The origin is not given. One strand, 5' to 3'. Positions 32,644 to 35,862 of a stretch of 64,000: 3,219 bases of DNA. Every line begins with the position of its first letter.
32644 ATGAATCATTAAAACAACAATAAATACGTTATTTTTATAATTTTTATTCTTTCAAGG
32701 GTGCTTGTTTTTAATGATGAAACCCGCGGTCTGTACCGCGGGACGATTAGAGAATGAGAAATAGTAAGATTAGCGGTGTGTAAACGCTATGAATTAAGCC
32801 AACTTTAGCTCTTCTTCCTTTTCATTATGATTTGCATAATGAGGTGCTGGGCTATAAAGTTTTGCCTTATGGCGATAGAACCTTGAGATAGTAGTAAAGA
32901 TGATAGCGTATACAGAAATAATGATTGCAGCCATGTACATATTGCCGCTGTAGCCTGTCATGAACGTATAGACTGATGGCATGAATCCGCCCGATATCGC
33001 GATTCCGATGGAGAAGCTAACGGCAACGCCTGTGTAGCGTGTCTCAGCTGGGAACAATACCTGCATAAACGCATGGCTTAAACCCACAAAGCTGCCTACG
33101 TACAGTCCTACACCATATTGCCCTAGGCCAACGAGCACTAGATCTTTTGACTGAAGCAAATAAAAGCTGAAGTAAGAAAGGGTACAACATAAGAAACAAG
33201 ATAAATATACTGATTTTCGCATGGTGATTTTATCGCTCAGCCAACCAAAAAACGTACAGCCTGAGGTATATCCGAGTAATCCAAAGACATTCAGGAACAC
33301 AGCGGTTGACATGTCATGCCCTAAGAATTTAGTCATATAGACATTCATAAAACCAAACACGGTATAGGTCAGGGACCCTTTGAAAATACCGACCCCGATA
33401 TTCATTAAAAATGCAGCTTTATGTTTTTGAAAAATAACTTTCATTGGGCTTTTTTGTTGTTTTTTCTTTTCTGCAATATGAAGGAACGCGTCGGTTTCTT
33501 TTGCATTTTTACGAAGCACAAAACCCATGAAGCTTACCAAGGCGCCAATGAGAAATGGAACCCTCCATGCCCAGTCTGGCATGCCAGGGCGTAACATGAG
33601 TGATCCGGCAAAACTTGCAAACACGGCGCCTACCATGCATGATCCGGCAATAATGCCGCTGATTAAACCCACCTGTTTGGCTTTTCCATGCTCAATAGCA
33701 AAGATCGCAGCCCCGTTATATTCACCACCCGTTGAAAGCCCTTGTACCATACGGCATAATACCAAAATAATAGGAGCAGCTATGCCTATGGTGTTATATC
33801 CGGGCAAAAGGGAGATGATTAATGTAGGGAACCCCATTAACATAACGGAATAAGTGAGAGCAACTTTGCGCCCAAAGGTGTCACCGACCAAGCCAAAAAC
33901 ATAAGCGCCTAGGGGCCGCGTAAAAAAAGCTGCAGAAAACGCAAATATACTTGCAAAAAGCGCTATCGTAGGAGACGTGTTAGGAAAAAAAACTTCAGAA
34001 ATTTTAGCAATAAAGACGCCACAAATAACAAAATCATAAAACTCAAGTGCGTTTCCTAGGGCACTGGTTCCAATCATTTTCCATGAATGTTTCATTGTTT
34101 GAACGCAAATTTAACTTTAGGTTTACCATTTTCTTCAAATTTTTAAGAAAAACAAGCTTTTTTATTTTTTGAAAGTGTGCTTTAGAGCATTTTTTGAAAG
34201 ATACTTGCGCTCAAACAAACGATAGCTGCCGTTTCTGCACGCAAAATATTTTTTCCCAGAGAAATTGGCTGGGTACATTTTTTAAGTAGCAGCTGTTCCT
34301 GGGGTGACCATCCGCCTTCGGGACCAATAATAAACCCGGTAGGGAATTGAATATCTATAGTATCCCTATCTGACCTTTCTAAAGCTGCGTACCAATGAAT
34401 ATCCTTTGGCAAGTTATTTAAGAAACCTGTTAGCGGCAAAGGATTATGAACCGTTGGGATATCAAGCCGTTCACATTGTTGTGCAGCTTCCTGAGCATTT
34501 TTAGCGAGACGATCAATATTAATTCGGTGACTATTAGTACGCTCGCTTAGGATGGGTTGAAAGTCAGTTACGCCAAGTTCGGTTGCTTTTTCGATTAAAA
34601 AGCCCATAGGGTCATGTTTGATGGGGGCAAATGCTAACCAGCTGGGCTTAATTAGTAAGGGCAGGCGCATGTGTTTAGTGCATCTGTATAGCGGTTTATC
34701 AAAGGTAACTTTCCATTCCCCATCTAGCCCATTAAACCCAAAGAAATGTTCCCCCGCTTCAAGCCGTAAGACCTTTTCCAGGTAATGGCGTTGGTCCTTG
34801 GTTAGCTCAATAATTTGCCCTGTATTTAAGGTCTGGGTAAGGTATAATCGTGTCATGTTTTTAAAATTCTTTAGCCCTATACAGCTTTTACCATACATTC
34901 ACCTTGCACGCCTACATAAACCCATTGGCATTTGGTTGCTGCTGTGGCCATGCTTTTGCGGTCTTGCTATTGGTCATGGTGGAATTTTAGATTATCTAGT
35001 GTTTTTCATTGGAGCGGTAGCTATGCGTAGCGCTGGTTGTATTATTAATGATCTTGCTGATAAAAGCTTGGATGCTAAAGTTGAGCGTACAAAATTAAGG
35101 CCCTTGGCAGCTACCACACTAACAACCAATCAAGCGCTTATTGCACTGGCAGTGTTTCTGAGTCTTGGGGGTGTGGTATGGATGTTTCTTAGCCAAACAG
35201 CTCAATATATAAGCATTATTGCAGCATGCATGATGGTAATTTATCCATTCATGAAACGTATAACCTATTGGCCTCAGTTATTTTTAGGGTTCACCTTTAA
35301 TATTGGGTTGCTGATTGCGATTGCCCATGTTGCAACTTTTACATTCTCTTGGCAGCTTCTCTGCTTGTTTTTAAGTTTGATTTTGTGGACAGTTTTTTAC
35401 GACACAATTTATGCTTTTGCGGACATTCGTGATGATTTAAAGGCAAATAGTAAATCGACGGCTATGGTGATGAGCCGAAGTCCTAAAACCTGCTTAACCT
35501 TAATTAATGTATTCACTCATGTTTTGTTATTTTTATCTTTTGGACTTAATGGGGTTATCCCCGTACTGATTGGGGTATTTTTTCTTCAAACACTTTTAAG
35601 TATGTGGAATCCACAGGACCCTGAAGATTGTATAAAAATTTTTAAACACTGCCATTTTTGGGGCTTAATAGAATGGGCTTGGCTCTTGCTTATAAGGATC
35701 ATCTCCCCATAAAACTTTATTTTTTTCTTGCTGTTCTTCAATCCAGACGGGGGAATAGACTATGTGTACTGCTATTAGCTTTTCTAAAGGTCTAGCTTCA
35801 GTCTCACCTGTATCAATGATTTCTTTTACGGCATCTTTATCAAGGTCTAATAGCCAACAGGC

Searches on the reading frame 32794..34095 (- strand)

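Call 40: search_protein_families(library=pfam, proteins=[window:32794-34095:-], max_evalue=0.001)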
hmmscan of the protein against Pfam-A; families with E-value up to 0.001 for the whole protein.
window:32794-34095:- (433 aa): 2 families
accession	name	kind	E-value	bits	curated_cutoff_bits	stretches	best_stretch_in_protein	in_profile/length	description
PF07690.21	MFS_1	-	9.3e-22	77.8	33.4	1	47-369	32-343/347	Major Facilitator Superfamily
PF00083.30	Sugar_tr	-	7.2e-16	58.5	22.3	1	11-404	5-434/452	Sugar (and other) transporter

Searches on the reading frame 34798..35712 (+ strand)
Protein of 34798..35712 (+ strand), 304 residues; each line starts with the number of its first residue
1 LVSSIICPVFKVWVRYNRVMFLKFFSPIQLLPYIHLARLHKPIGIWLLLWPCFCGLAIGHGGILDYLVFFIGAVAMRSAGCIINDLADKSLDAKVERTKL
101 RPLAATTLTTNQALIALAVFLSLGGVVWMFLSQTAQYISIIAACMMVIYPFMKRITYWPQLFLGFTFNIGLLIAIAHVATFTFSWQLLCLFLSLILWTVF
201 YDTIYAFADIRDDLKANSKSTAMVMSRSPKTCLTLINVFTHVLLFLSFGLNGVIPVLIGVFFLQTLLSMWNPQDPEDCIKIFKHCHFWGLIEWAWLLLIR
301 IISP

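Call 40: search_protein_families(library=pfam, proteins=[window:34798-35712:+], max_evalue=0.001)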
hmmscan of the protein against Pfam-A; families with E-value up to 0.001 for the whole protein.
window:34798-35712:+ (304 aa): 1 family
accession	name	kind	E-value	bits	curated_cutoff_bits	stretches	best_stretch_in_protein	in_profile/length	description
PF01040.23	UbiA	-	8.6e-44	150.1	34.2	1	48-288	1-247/250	UbiA prenyltransferase family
